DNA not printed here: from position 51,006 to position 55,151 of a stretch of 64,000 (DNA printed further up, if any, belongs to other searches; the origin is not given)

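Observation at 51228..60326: Compact two-gene polyketide locus with an FkbH-type glycolytic-starter loading module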

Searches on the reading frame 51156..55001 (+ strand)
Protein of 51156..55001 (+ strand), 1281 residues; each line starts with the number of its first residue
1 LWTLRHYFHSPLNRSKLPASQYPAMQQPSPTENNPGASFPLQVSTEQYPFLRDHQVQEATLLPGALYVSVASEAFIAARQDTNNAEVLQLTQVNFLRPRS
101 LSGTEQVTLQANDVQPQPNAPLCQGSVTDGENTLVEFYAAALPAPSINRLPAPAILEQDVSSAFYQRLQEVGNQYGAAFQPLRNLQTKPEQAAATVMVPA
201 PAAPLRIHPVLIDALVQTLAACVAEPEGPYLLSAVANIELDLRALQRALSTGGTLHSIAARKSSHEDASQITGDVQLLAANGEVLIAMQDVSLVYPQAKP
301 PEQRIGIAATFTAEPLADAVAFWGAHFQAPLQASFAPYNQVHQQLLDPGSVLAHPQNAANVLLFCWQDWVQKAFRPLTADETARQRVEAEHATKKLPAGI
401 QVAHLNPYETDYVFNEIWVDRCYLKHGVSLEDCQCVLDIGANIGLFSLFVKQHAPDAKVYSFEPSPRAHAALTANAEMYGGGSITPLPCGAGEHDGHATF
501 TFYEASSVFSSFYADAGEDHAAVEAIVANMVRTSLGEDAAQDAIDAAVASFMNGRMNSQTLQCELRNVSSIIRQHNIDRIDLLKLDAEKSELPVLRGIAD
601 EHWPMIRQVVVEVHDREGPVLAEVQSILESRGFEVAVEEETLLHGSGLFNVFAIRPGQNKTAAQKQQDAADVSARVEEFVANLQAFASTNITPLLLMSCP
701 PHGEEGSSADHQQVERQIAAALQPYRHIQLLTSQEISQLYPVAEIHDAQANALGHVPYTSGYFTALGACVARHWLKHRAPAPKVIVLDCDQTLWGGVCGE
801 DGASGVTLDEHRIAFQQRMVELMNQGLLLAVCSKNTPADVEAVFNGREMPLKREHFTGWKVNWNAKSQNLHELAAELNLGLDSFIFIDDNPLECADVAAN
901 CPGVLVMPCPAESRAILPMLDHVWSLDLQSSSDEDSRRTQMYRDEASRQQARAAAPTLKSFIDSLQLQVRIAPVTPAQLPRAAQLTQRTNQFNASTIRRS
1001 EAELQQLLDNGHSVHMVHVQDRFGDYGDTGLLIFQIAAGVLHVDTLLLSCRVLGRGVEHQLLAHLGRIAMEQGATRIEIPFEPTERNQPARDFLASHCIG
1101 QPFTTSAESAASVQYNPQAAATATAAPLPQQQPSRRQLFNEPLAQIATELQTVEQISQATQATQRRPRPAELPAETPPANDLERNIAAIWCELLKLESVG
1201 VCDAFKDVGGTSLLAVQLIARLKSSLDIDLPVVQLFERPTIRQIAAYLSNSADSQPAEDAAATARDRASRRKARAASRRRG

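Call 4: search_protein_families(library=pfam, proteins=[window:51228-55001:+], max_evalue=0.01)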
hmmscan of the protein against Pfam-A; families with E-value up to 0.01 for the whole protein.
window:51228-55001:+ (1257 aa): 7 families
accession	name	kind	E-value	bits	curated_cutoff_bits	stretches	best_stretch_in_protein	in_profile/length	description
PF14765.12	PS-DH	-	1.5e-22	80.4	23.7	1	132-269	13-156/166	Polyketide synthase dehydratase N-terminal domain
PF05050.19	Methyltransf_21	-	1.7e-15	58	22.7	1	414-610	1-172/173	Methyltransferase FkbM domain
PF00550.31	PP-binding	-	2.3e-13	50.6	20.8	1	1162-1224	3-67/67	Phosphopantetheine attachment site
PF21089.3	PKS_DH_N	-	1.4e-11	44.7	27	1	12-87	15-86/103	Polyketide synthase dehydratase domain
PF05575.17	V_cholerae_RfbT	-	0.0013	18.6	27.9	1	411-497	82-169/286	Vibrio cholerae RfbT protein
PF02475.24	TRM5-TYW2_MTfase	-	0.0029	18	28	1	407-453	35-81/164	TRM5/TYW2 methyltransferase domain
PF13489.12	Methyltransf_23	-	0.0078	16.4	27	0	410-475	24-61/164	Methyltransferase domain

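Call 5: search_protein_families(library=ncbifam, proteins=[window:51156-55001:+], max_evalue=0.01)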
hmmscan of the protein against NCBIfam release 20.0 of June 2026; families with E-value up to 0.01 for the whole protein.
window:51156-55001:+ (1281 aa): 10 families
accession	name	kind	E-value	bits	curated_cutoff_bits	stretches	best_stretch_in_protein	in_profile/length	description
TIGR01686.1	FkbH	subfamily_domain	7.1e-88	294.8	146.65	1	780-1098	1-318/323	FkbH domain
TIGR01444.1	fkbM_fam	subfamily_domain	3.6e-26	92.3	37.7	1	436-614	2-143/143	FkbM family methyltransferase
NF004282.0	PRK05691.1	subfamily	9e-16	55.1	4090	1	1177-1262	4237-4322/4334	non-ribosomal peptide synthase/polyketide synthase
TIGR01681.1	HAD-SF-IIIC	subfamily_domain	9.1e-16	58.9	35.75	1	783-897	1-128/132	HAD-IIIC family phosphatase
NF038078.1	NRPS_MxcG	equivalog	1.8e-10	38.8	2300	1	1162-1257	954-1050/1442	myxochelin non-ribosomal peptide synthetase MxcG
TIGR03443.1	alpha_am_amid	equivalog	2e-10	38.7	1030.1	1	1173-1259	840-928/1390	L-aminoadipate-semialdehyde dehydrogenase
NF047350.1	aureusi_NRPS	equivalog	1e-09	35.9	2500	1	1177-1252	904-979/2373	aureusimine non-ribosomal peptide synthetase AusA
NF041183.1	Pks2_ls1_myc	equivalog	2.6e-09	34.5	2400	1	42-292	916-1167/2086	sulfolipid-1 biosynthesis phthioceranic/hydroxyphthioceranic acid synthase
NF041803.1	NRPS_SolG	exception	3.9e-09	34.6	2200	1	1177-1246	1085-1153/1163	solanimycin non-ribosomal peptide synthetase SolG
NF045894.1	PKS_plus_SDR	equivalog_domain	1.1e-06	26.6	1740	1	1136-1250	1395-1511/1515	type I polyketide synthase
